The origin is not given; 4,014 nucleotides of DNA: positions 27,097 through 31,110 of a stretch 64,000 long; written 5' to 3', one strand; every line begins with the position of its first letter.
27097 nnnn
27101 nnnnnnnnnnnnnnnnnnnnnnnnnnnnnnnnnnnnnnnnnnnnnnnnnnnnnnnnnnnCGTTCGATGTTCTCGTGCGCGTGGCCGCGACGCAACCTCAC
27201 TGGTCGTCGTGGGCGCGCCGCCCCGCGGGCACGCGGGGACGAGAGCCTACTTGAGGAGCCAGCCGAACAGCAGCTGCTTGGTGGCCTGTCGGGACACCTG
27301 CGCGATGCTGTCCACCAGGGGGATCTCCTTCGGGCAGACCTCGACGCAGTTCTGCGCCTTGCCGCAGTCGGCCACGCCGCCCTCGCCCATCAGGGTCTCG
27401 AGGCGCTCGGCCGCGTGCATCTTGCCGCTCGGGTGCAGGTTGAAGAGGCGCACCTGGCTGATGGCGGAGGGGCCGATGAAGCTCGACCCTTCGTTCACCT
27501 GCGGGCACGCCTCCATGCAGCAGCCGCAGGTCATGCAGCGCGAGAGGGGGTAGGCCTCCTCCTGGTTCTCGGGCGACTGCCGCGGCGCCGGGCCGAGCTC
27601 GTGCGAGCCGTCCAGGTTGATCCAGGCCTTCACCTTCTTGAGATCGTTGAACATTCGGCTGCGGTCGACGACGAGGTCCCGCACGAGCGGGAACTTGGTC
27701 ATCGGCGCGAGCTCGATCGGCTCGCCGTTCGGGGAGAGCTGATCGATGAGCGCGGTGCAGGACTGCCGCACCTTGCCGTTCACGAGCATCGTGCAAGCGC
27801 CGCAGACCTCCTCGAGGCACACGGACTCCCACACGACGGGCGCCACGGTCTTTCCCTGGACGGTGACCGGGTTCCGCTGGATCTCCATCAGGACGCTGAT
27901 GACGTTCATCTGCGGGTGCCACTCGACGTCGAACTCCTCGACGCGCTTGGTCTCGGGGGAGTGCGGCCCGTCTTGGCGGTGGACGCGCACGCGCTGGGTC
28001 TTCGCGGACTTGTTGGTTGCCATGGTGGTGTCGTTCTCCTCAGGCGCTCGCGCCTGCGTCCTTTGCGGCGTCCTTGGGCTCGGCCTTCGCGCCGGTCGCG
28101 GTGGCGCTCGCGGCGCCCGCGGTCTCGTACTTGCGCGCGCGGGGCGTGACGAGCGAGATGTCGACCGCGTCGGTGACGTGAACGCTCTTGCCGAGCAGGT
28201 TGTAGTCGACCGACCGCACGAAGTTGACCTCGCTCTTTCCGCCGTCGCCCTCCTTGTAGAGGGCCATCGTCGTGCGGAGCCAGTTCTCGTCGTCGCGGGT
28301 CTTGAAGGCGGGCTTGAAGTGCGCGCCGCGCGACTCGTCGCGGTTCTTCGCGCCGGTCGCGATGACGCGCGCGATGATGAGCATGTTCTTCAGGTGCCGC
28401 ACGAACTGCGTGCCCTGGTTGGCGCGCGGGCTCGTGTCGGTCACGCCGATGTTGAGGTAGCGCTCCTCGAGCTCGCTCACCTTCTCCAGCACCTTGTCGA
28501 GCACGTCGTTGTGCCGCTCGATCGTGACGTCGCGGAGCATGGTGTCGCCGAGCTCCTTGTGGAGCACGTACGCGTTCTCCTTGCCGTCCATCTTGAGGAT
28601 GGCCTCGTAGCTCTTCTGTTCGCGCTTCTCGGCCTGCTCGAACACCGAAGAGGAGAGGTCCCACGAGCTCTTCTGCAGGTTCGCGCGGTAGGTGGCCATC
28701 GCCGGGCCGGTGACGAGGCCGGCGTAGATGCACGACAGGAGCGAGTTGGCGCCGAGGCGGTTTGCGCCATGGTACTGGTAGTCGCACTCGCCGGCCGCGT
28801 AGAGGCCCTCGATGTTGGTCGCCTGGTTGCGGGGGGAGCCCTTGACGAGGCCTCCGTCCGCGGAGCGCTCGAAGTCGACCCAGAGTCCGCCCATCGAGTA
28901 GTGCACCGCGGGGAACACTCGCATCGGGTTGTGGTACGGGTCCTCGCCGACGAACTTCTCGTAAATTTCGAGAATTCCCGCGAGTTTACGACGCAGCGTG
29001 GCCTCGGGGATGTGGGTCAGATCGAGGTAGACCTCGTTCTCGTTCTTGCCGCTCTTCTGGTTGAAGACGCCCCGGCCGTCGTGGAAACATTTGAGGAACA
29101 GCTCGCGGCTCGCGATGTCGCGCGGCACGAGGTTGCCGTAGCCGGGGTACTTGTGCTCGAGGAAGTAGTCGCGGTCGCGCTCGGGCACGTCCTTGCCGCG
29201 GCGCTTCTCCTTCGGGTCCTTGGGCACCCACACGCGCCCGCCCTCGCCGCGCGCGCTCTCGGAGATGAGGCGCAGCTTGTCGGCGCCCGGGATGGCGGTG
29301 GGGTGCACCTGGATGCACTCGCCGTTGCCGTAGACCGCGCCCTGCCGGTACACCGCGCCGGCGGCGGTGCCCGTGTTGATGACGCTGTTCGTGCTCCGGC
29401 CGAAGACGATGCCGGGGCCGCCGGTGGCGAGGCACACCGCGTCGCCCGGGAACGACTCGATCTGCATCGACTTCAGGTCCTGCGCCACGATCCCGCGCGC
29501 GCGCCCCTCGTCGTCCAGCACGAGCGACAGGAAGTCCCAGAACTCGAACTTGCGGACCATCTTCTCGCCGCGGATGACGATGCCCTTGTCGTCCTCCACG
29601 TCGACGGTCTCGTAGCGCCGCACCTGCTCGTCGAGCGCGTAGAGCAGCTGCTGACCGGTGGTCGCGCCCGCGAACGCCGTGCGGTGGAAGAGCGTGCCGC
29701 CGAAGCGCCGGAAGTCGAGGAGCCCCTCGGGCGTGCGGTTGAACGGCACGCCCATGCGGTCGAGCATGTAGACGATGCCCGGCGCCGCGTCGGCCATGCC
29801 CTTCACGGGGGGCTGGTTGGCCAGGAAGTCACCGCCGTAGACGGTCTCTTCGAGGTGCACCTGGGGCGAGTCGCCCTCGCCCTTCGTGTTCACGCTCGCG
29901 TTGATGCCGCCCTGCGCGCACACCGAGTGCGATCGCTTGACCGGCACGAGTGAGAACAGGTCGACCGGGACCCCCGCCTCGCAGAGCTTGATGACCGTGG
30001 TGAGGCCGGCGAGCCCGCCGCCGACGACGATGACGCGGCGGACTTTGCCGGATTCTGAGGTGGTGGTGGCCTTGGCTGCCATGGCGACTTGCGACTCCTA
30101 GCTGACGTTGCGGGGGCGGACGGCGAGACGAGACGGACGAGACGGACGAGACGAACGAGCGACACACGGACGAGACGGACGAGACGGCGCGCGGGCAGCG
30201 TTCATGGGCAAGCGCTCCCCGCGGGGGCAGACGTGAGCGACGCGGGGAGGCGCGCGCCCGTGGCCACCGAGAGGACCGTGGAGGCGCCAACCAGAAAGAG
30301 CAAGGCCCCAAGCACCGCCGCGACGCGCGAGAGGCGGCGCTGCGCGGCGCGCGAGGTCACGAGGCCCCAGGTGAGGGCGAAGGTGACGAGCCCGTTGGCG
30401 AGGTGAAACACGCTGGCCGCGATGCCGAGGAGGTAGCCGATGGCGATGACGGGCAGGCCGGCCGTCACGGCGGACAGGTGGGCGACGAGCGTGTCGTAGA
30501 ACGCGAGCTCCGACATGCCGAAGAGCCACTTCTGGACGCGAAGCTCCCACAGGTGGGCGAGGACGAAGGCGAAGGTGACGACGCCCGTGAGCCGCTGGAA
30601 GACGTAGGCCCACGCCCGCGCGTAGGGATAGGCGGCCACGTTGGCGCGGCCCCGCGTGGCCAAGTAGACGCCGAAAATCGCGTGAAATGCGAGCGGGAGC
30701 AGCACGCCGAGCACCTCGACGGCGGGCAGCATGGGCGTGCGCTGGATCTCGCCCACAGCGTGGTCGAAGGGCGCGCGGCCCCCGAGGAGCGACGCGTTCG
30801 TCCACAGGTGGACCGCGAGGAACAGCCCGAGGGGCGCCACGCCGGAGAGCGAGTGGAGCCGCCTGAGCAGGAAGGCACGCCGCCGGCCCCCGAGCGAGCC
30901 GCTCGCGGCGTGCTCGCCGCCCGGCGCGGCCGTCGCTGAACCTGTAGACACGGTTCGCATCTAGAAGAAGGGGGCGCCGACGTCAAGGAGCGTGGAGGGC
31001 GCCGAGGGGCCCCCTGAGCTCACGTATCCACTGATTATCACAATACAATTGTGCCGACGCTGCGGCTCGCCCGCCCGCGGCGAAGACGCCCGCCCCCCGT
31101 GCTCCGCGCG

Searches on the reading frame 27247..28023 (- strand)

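Call 7: search_protein_families(library=ncbifam, proteins=[window:27247-28023:-], max_evalue=0.001)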
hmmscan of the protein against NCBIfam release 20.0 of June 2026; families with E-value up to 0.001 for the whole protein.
window:27247-28023:- (258 aa): 14 families
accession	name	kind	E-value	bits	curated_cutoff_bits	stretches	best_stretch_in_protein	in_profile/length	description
NF006391.0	PRK08640.1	equivalog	5.1e-121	402.4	244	1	6-256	3-248/254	succinate dehydrogenase iron-sulfur subunit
NF004616.0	PRK05950.1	subfamily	5.1e-44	150.2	228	1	8-248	4-234/238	succinate dehydrogenase iron-sulfur subunit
TIGR00384.1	dhsB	subfamily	3.4e-42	144.4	88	1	15-242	2-220/222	succinate dehydrogenase and fumarate reductase iron-sulfur protein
NF009226.0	PRK12576.1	equivalog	4.9e-38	131.2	344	1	6-244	6-234/317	succinate dehydrogenase/fumarate reductase iron-sulfur subunit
NF010071.0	PRK13552.1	equivalog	5.7e-38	130.5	264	1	11-249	6-237/241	fumarate reductase iron-sulfur subunit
NF009051.0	PRK12385.1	equivalog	7.4e-34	117.3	333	1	7-253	4-238/244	succinate dehydrogenase/fumarate reductase iron-sulfur subunit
NF004898.0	PRK06259.1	equivalog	1.8e-31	109.3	385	1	11-247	5-216/488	fumarate reductase (CoM/CoB) subunit TfrB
NF009227.0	PRK12577.1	equivalog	8.6e-29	100.2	349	1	12-246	5-237/330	succinate dehydrogenase/fumarate reductase iron-sulfur subunit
NF005746.0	PRK07570.1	subfamily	6.9e-27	94.3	243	1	12-250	5-243/250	succinate dehydrogenase/fumarate reductase iron-sulfur subunit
NF009225.0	PRK12575.1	subfamily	5.4e-25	88.2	443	1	53-244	43-227/235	succinate dehydrogenase/fumarate reductase iron-sulfur subunit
NF009052.0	PRK12386.1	equivalog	3.3e-23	82.1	256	1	8-239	3-222/255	succinate dehydrogenase/fumarate reductase iron-sulfur subunit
NF042952.1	MFR_FeS_SdhB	equivalog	1.7e-18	66.7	600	1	63-250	45-234/320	8-methylmenaquinol:fumarate reductase iron-sulfur subunit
NF041020.1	glyceraldDH_gamma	equivalog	0.00038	20.1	290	1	69-94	49-74/164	glyceraldehyde dehydrogenase subunit gamma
NF043039.1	HgcAB_like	equivalog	0.00059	19.5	285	0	218-239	300-321/350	HgcAB-like fusion protein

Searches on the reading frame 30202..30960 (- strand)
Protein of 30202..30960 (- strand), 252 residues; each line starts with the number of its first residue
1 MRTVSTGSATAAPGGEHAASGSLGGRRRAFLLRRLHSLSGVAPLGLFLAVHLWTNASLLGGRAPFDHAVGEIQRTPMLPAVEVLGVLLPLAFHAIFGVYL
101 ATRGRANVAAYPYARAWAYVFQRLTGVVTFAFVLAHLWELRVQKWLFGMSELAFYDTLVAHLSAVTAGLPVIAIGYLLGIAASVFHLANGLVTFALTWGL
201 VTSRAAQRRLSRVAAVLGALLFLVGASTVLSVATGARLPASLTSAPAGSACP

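Call 7: search_protein_families(library=ncbifam, proteins=[window:30202-30960:-], max_evalue=0.001)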
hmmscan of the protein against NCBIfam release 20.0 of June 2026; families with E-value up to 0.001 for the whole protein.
window:30202-30960:- (252 aa): 3 families
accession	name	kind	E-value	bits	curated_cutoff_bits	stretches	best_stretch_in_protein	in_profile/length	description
TIGR02046.1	sdhC_b558_fam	subfamily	6.5e-28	97.8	96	1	31-232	4-207/212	succinate dehydrogenase (or fumarate reductase) cytochrome b subunit, b558 family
TIGR02970.1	succ_dehyd_cytB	equivalog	1.1e-08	35.3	52.3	1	114-224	16-116/120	succinate dehydrogenase, cytochrome b556 subunit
NF010073.0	PRK13554.1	subfamily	1e-05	25.3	221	0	34-237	26-230/241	fumarate reductase cytochrome b-556 subunit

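Call 63: search_solved_structures(query=window:30202-30960:-, max_evalue=1, show_alignments=2)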
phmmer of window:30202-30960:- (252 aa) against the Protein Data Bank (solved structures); distinct sequences matched with E-value up to 1: 2.
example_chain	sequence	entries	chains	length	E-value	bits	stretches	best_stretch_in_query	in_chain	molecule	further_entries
6lum_C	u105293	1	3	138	0.016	18.3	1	116-225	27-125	Succinate dehydrogenase subunit C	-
7onh_A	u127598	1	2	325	0.26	14.3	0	197-247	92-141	SAKe6BE-L3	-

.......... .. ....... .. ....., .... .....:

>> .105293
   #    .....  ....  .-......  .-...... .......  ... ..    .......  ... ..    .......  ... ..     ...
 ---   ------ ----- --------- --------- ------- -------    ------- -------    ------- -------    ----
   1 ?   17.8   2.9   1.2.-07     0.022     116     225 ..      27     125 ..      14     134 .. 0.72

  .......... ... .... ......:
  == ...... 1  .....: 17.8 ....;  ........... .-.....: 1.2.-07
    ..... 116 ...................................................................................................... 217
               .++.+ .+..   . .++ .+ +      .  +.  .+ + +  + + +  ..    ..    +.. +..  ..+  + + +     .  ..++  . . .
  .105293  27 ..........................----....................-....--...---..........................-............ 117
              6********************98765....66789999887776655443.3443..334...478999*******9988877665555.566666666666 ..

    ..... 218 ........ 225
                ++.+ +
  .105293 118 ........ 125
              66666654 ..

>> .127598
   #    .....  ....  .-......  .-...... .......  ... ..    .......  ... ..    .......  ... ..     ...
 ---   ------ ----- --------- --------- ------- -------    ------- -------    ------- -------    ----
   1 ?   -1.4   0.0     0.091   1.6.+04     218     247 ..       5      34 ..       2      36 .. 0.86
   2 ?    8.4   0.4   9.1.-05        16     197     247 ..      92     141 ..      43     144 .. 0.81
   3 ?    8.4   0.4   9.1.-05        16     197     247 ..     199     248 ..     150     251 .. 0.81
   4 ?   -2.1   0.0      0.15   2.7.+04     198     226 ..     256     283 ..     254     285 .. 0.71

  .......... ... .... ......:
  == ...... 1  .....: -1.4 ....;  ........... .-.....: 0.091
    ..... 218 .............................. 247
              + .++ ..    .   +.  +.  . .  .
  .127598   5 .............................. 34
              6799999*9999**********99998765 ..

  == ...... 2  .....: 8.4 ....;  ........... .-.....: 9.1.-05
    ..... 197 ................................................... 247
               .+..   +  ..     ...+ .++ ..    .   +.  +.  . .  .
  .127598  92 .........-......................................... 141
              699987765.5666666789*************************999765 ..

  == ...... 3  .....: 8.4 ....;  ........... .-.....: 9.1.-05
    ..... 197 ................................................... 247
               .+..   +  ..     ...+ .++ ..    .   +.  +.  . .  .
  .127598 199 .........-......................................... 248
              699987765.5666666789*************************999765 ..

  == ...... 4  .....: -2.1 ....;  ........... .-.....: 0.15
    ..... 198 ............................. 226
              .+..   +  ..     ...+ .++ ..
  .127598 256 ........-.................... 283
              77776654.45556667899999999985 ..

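Call 79: search_protein_families(library=pfam, proteins=[window:30202-30960:-], max_evalue=0.01)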
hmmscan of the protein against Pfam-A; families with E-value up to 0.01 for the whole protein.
window:30202-30960:- (252 aa): 1 family
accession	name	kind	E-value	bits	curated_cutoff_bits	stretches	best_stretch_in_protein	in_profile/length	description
PF01127.27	Sdh_cyt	-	6.3e-10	39.6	25.8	2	115-223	19-119/122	Succinate dehydrogenase/Fumarate reductase transmembrane subunit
